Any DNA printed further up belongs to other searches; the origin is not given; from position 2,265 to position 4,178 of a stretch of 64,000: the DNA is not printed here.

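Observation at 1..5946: Five-gene glycan-type operon with three tandem AlkP-superfamily phosphodiesterase paralogs, one hidden at the window edge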

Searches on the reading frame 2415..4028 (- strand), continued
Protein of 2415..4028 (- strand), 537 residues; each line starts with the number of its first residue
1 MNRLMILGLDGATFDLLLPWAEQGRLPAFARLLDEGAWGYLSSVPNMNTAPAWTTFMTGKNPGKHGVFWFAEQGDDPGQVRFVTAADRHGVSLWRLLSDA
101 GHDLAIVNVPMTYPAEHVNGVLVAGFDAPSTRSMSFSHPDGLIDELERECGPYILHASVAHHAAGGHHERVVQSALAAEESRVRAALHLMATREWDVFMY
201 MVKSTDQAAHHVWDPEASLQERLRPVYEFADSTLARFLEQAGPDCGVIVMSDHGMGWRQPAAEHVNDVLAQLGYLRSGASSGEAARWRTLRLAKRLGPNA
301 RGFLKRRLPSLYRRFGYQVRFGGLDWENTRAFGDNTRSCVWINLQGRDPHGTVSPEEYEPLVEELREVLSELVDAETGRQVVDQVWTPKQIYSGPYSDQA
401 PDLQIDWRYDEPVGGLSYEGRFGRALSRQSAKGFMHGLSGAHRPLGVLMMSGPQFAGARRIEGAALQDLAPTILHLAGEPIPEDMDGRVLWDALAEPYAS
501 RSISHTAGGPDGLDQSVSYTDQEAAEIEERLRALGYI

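Call 45: search_protein_families(library=pfam, alignment_id=A2, max_evalue=0.0001)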
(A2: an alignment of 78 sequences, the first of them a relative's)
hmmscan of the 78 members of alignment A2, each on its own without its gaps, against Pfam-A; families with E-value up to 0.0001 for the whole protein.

A. member 1, L005:572-1717:+ (382 aa): 2 families
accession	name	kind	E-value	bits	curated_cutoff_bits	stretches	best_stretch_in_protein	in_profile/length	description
PF13527.13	Acetyltransf_9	-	6.2e-10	39.6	25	1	22-110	2-89/127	Acetyltransferase (GNAT) domain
PF00583.31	Acetyltransf_1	-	2.2e-06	28.4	20.7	0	235-329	24-102/116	Acetyltransferase (GNAT) family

B. families by the number of members that match (of 78 scanned): 106 families (the first 25 are shown)
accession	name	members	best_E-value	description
PF00534.26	Glycos_transf_1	11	3.9e-38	Glycosyl transferases group 1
PF13692.12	Glyco_trans_1_4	11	4.3e-35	Glycosyl transferases group 1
PF13439.12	Glyco_transf_4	11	1.3e-28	Glycosyltransferase Family 4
PF13579.12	Glyco_trans_4_4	11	1.1e-19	Glycosyl transferase 4-like domain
PF13489.12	Methyltransf_23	7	7.4e-30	Methyltransferase domain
PF08241.18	Methyltransf_11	7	7.8e-22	Methyltransferase domain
PF13649.12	Methyltransf_25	7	4.1e-20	Methyltransferase domain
PF08242.18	Methyltransf_12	7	5.5e-16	Methyltransferase domain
PF13847.12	Methyltransf_31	6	2.9e-19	Methyltransferase domain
PF16576.10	HlyD_D23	4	2.8e-28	Barrel-sandwich domain of CusB or HlyD membrane-fusion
PF04932.20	Wzy_C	4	1.6e-23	O-Antigen ligase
PF00288.32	GHMP_kinases_N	4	1.6e-18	GHMP kinases N terminal domain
PF13437.12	HlyD_3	4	4.4e-17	HlyD family secretion protein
PF08544.19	GHMP_kinases_C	4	1.8e-14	GHMP kinases C terminal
PF13524.12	Glyco_trans_1_2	4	8.4e-11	Glycosyl transferase-like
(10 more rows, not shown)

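Call 46: search_protein_families(library=pfam, alignment_id=A3, max_evalue=0.0001)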
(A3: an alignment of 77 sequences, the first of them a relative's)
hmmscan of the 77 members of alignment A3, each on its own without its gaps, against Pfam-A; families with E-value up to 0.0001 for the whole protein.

A. member 1, L005:3369-4223:+ (285 aa): 2 families
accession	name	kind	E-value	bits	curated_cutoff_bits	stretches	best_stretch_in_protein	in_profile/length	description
PF01522.26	Polysacc_deac_1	-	5.7e-29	101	23.1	1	84-218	4-122/124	Polysaccharide deacetylase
PF03065.20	Glyco_hydro_57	-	8.7e-06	25.7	21.2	1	147-232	94-181/291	Glycosyl hydrolase family 57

B. families by the number of members that match (of 77 scanned): 84 families (the first 25 are shown)
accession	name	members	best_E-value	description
PF00534.26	Glycos_transf_1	10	1.9e-41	Glycosyl transferases group 1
PF13692.12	Glyco_trans_1_4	10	7.6e-41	Glycosyl transferases group 1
PF13439.12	Glyco_transf_4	10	2.4e-23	Glycosyltransferase Family 4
PF13579.12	Glyco_trans_4_4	9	3.2e-19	Glycosyl transferase 4-like domain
PF00535.33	Glycos_transf_2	6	4.2e-32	Glycosyl transferase family 2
PF13641.12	Glyco_tranf_2_3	6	4.5e-28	Glycosyltransferase like family 2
PF13524.12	Glyco_trans_1_2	6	9.5e-12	Glycosyl transferase-like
PF02321.23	OEP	5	9.8e-50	Outer membrane efflux protein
PF16576.10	HlyD_D23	4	6.1e-28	Barrel-sandwich domain of CusB or HlyD membrane-fusion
PF13437.12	HlyD_3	4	2.7e-23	HlyD family secretion protein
PF04932.20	Wzy_C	4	2.2e-20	O-Antigen ligase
PF13477.12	Glyco_trans_4_2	4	4.7e-06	Glycosyl transferase 4-like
PF13440.11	Polysacc_synt_3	3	3.1e-82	Polysaccharide biosynthesis protein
PF03023.19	MurJ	3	3.8e-81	Lipid II flippase MurJ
PF01943.22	Polysacc_synt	3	2.7e-35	Polysaccharide biosynthesis protein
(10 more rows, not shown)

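Call 50: find_homologous_proteins(query=L004:15571-18081:+, max_evalue=1e-10)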
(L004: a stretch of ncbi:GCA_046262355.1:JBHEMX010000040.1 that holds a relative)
Query L004:15571-18081:+ (837 aa): 65 proteins with E <= 1e-10 among 8000 candidates.
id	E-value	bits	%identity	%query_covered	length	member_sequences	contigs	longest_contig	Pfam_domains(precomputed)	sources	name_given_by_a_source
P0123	0.0e+0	1824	100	100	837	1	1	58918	PF01663.28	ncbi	ncbi:MAG: alkaline phosphatase family protein [Actinomycetota bacterium]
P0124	8.2e-217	741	66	60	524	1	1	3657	PF01663.28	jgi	jgi:predicted AlkP superfamily phosphohydrolase/phosphomutase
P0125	1.1e-197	677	62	61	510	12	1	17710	PF01663.28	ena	-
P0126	6.7e-197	675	62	60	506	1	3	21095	PF01663.28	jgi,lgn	jgi:predicted AlkP superfamily phosphohydrolase/phosphomutase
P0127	2.1e-192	660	62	60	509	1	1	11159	PF01663.28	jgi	jgi:predicted AlkP superfamily phosphohydrolase/phosphomutase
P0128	1.5e-190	654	60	60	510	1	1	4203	PF01663.28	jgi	jgi:predicted AlkP superfamily phosphohydrolase/phosphomutase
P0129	4.3e-188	646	60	60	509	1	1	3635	PF01663.28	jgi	jgi:predicted AlkP superfamily phosphohydrolase/phosphomutase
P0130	7.8e-187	642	58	61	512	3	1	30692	PF01663.28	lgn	-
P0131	5.8e-185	635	59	58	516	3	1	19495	PF01663.28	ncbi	ncbi:MAG: alkaline phosphatase family protein [Egibacteraceae bacterium]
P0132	3.5e-184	633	58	60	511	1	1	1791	PF01663.28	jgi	jgi:predicted AlkP superfamily phosphohydrolase/phosphomutase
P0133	1.2e-183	631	59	60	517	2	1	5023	PF01663.28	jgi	jgi:predicted AlkP superfamily phosphohydrolase/phosphomutase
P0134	6.1e-183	629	61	60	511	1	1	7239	PF01663.28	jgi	-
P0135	2.1e-176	607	59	60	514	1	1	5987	PF01663.28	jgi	jgi:predicted AlkP superfamily phosphohydrolase/phosphomutase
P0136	3.9e-171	590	56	60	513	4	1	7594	PF01663.28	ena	-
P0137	2.8e-166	574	58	59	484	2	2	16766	PF01663.28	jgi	jgi:predicted AlkP superfamily phosphohydrolase/phosphomutase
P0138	4.3e-165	570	58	61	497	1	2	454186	PF01663.28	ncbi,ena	-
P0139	1.3e-164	568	54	60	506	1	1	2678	PF01663.28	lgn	-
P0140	6.9e-162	559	55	59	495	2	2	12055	PF01663.28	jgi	jgi:predicted AlkP superfamily phosphohydrolase/phosphomutase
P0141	5.3e-161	556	54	60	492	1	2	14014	PF01663.28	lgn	-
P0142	1.4e-157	545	55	60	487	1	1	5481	PF01663.28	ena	-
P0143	5.2e-157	543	53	59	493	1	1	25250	PF01663.28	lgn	-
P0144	1.5e-155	538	53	58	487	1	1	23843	PF01663.28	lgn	-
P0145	1.5e-150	522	53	60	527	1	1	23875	PF01663.28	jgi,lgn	jgi:predicted AlkP superfamily phosphohydrolase/phosphomutase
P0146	2.6e-141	491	50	59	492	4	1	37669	PF01663.28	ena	-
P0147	4.6e-141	490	50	60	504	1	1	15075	PF01663.28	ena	-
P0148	6.0e-140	487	49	61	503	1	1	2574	PF01663.28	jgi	-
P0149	7.1e-136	473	45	60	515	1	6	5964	PF01663.28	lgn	-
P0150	5.0e-67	245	35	60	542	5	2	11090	PF01663.28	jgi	jgi:predicted AlkP superfamily phosphohydrolase/phosphomutase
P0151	5.8e-67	245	34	60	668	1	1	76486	PF00534.27,PF01663.28,PF13692.13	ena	-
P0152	1.5e-64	237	35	60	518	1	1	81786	PF01663.28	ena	-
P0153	2.0e-64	237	35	60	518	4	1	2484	PF01663.28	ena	-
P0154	1.4e-63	234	35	57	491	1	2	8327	PF01663.28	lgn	-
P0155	2.8e-62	230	31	60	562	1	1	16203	PF01663.28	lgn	-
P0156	9.2e-61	225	33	60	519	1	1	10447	PF01663.28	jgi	jgi:predicted AlkP superfamily phosphohydrolase/phosphomutase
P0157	1.7e-59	220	34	60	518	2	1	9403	PF01663.28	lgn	-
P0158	7.8e-58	215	31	55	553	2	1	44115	PF01663.28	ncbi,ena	-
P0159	1.1e-55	208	33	59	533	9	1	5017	PF01663.28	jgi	jgi:predicted AlkP superfamily phosphohydrolase/phosphomutase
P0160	3.9e-55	206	31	60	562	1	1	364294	PF01663.28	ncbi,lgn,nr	ncbi:alkaline phosphatase family protein [bacterium]|nr:alkaline phosphatase family protein [candida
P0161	1.2e-54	204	31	59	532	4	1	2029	PF01663.28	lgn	-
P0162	9.2e-53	198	32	60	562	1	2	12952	PF01663.28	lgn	-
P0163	6.1e-51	192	30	60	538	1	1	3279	PF01663.28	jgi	jgi:predicted AlkP superfamily phosphohydrolase/phosphomutase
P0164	6.6e-51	192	33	61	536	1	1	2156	PF01663.28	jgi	jgi:predicted AlkP superfamily phosphohydrolase/phosphomutase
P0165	5.7e-48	182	28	60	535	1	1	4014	PF01663.28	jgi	jgi:predicted AlkP superfamily phosphohydrolase/phosphomutase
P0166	3.4e-46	176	32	60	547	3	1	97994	PF01663.28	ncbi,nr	ncbi:MAG: alkaline phosphatase family protein [Chloroflexi bacterium]|nr:alkaline phosphatase family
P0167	5.1e-44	169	30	55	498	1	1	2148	PF01663.28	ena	-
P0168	5.9e-44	169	30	60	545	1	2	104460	PF01663.28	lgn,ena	-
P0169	1.3e-42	165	33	54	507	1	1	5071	PF01663.28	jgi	jgi:predicted AlkP superfamily phosphohydrolase/phosphomutase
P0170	1.8e-42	164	30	60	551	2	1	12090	PF01663.28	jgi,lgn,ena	-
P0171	5.2e-42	163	27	60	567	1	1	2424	PF01663.28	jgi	jgi:predicted AlkP superfamily phosphohydrolase/phosphomutase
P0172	6.5e-40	156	37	30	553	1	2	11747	PF01663.28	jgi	jgi:predicted AlkP superfamily phosphohydrolase/phosphomutase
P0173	1.8e-38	151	31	54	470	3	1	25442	PF01663.28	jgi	jgi:predicted AlkP superfamily phosphohydrolase/phosphomutase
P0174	3.4e-38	150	31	54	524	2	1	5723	PF01663.28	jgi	-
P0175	4.0e-38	150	30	60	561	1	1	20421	PF01663.28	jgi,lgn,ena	-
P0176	9.2e-37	145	30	55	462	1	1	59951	PF01663.28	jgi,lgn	jgi:predicted AlkP superfamily phosphohydrolase/phosphomutase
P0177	1.1e-34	138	29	56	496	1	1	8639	PF01663.28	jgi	jgi:predicted AlkP superfamily phosphohydrolase/phosphomutase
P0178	4.7e-34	136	31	60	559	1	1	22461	PF01663.28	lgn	-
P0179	1.1e-30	125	27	60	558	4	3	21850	PF01663.28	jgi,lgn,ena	-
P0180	1.6e-28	118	25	55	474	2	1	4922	PF01663.28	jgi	-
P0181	1.7e-23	101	27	60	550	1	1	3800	PF01663.28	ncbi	-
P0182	1.5e-22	98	48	15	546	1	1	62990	PF00534.27,PF13477.13,PF13579.13,PF13439.13,PF01663.28,PF20706.4,PF13692.13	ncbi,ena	-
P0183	6.6e-22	96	29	54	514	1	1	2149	PF01663.28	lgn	-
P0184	2.7e-21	94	34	14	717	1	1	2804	PF01663.28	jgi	-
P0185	5.1e-18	83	27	59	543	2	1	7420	PF01663.28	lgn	-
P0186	2.4e-12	65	22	31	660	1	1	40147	PF01663.28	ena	-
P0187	6.2e-12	63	26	31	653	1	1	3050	PF01663.28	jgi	-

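Call 51: find_encoding_contigs(protein=P0130, flank=10000, max_places=1)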
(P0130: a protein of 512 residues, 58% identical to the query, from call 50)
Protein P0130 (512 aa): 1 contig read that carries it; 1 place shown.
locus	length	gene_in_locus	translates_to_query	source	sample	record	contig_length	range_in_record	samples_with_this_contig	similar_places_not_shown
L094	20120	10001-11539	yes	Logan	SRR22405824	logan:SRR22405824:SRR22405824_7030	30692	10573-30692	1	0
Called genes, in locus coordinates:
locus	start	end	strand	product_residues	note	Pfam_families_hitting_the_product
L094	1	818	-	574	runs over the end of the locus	PF01663:Phosphodiest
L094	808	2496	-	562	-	PF01663:Phosphodiest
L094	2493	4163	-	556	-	PF01663:Phosphodiest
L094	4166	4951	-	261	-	PF01073:3Beta_HSD (weak), PF01370:Epimerase, PF02719:Polysacc_synt_2, PF04321:RmlD_sub_bind, PF16363:GDP_Man_Dehyd, PF07993:NAD_binding_4 (weak)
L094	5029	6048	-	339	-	PF01073:3Beta_HSD, PF01370:Epimerase, PF04321:RmlD_sub_bind, PF16363:GDP_Man_Dehyd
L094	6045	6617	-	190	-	PF00908:dTDP_sugar_isom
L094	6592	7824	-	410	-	PF01266:DAO, PF13450:NAD_binding_8 (weak)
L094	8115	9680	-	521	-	PF17957:Big_7 (faint)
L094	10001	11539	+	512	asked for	PF01663:Phosphodiest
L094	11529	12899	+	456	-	PF04932:Wzy_C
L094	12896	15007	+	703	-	PF13439:Glyco_transf_4, PF13579:Glyco_trans_4_4, PF20706:GT4-conflict, PF00534:Glycos_transf_1, PF13692:Glyco_trans_1_4, PF00535:Glycos_transf_2, PF13641:Glyco_tranf_2_3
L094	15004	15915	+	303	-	PF00685:Sulfotransfer_1, PF13469:Sulfotransfer_3 (faint)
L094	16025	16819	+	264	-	-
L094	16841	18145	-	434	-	PF01636:APH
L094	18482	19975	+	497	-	PF07714:PK_Tyr_Ser-Thr, PF00069:Pkinase, PF03793:PASTA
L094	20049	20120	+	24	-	?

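Call 52: find_encoding_contigs(protein=P0146, flank=10000, max_places=1)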
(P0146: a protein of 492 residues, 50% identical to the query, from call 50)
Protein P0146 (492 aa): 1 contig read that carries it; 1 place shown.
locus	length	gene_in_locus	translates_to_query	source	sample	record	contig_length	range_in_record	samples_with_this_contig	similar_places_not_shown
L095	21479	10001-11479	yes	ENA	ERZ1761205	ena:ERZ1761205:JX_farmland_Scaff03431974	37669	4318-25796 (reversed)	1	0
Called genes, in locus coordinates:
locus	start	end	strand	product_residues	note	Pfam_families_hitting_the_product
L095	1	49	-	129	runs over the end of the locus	-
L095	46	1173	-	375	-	PF00070:Pyr_redox (weak), PF01266:DAO (weak), PF01593:Amino_oxidase (weak), PF13450:NAD_binding_8, PF03275:GLF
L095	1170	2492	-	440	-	PF03446:NAD_binding_2 (faint), PF03721:UDPG_MGDP_dh_N, PF03807:F420_oxidored (faint), PF00984:UDPG_MGDP_dh, PF03720:UDPG_MGDP_dh_C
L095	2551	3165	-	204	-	PF02397:Bac_transf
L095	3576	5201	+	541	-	PF00501:AMP-binding, PF23024:AMP-dom_DIP2-like (weak)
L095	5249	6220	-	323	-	-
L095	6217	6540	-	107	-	-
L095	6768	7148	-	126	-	PF01648:ACPS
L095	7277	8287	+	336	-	PF05911:FPP (weak)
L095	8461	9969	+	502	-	PF01663:Phosphodiest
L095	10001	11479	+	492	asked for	PF01663:Phosphodiest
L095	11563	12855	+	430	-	PF04932:Wzy_C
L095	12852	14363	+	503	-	PF01943:Polysacc_synt, PF13440:Polysacc_synt_3, PF01554:MatE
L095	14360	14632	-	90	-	PF00550:PP-binding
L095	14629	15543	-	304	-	PF00561:Abhydrolase_1, PF12697:Abhydrolase_6, PF12146:Hydrolase_4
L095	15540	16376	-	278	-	-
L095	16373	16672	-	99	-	-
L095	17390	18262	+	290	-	PF00135:COesterase, PF02129:Peptidase_S15 (weak), PF20434:BD-FAE, PF07859:Abhydrolase_3, PF00326:Peptidase_S9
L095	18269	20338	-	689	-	PF25778:DUF7948, PF06739:SBBP (faint)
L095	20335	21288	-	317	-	PF00535:Glycos_transf_2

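Call 53: find_encoding_contigs(protein=P0145, flank=10000, max_places=1)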
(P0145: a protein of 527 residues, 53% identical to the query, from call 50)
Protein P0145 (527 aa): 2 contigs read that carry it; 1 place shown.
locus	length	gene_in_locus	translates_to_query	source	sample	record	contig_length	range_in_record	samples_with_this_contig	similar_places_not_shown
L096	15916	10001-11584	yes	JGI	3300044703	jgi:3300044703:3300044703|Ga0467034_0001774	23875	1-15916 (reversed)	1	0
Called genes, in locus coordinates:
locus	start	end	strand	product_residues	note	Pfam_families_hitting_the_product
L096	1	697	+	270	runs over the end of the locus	PF00535:Glycos_transf_2 (weak)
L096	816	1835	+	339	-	-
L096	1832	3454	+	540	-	PF01663:Phosphodiest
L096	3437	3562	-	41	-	-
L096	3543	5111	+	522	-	PF01663:Phosphodiest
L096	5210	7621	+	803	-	PF07517:SecA_DEAD, PF01043:SecA_PP_bind, PF21090:P-loop_SecA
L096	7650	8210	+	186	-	PF11716:MDMPI_N (weak)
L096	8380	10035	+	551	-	PF01663:Phosphodiest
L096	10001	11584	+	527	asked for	PF01663:Phosphodiest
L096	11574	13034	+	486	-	PF04932:Wzy_C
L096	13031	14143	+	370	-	PF13439:Glyco_transf_4, PF13579:Glyco_trans_4_4, PF20706:GT4-conflict, PF00534:Glycos_transf_1, PF13692:Glyco_trans_1_4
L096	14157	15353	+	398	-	PF14885:GHL15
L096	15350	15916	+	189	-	?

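Call 73: search_protein_families(library=pfam, proteins=[L079:4457-5836:+, L079:5936-7840:+, L079:7840-8964:+, L079:9083-11692:+, L096:5210-7618:+], max_evalue=0.001)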
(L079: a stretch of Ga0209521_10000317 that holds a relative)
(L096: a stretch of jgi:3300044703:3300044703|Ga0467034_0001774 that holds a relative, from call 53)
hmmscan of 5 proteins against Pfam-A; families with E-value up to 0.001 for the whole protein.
L079:4457-5836:+ (460 aa): 3 families
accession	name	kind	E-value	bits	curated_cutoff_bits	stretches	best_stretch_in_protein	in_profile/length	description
PF00884.28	Sulfatase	-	2.7e-41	142.3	25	1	6-320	1-300/301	Sulfatase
PF01663.27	Phosphodiest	-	1.4e-12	48.4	23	1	8-71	1-61/342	Type I phosphodiesterase / nucleotide pyrophosphatase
PF02995.22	DUF229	-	0.00043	19.5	25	1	235-279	311-355/496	Protein of unknown function (DUF229)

L079:5936-7840:+ (635 aa): 5 families
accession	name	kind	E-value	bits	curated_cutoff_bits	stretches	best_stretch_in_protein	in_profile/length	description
PF00534.26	Glycos_transf_1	-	3.8e-31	108.4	26.4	1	441-607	2-171/172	Glycosyl transferases group 1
PF13692.12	Glyco_trans_1_4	-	1.6e-28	100.2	27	1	455-594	2-142/142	Glycosyl transferases group 1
PF13439.12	Glyco_transf_4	-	3.8e-18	66.5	28.5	1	273-433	3-170/170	Glycosyltransferase Family 4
PF13579.12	Glyco_trans_4_4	-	1.7e-14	54.9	29.7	1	273-428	2-158/158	Glycosyl transferase 4-like domain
PF20706.3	GT4-conflict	-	1e-05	25.2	26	1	386-606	136-369/385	Family 4 Glycosyltransferase in conflict systems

L079:7840-8964:+ (375 aa): 7 families
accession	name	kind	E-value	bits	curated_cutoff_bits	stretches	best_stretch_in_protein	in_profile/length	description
PF00534.26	Glycos_transf_1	-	1.9e-41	141.9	26.4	1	189-350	7-171/172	Glycosyl transferases group 1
PF13692.12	Glyco_trans_1_4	-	7.6e-41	140.1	27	1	198-337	2-142/142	Glycosyl transferases group 1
PF13439.12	Glyco_transf_4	-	1.1e-20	74.7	28.5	1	18-175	1-169/170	Glycosyltransferase Family 4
PF13579.12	Glyco_trans_4_4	-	6.9e-14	52.9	29.7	1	19-170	1-157/158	Glycosyl transferase 4-like domain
PF20706.3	GT4-conflict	-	8.3e-09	35.3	26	1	138-316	145-326/385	Family 4 Glycosyltransferase in conflict systems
PF13524.12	Glyco_trans_1_2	-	1.6e-07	31.8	25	1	227-365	13-142/144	Glycosyl transferase-like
PF13477.12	Glyco_trans_4_2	-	2.2e-05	25.1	23.4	1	57-138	42-126/139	Glycosyl transferase 4-like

L079:9083-11692:+ (870 aa): 1 family
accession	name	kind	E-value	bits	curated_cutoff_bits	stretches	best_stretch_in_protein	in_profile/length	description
PF01663.27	Phosphodiest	-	2.1e-27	97.1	23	1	308-596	1-240/342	Type I phosphodiesterase / nucleotide pyrophosphatase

L096:5210-7618:+ (803 aa): 3 families
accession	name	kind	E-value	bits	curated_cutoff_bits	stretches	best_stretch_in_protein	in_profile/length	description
PF07517.20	SecA_DEAD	-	2e-75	254.2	24.6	1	41-359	60-289/290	SecA DEAD-like domain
PF21090.3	P-loop_SecA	-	8.6e-51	172.9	27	2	375-474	1-100/205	SecA P-loop domain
PF01043.26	SecA_PP_bind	-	2.9e-30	105.5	23.5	1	214-316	8-110/110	SecA preprotein cross-linking domain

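Call 76: search_protein_families(library=padloc, proteins=[window:2415-4028:-], max_evalue=0.001)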
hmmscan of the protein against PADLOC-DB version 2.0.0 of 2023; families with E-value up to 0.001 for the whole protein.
window:2415-4028:- (537 aa): 0 families
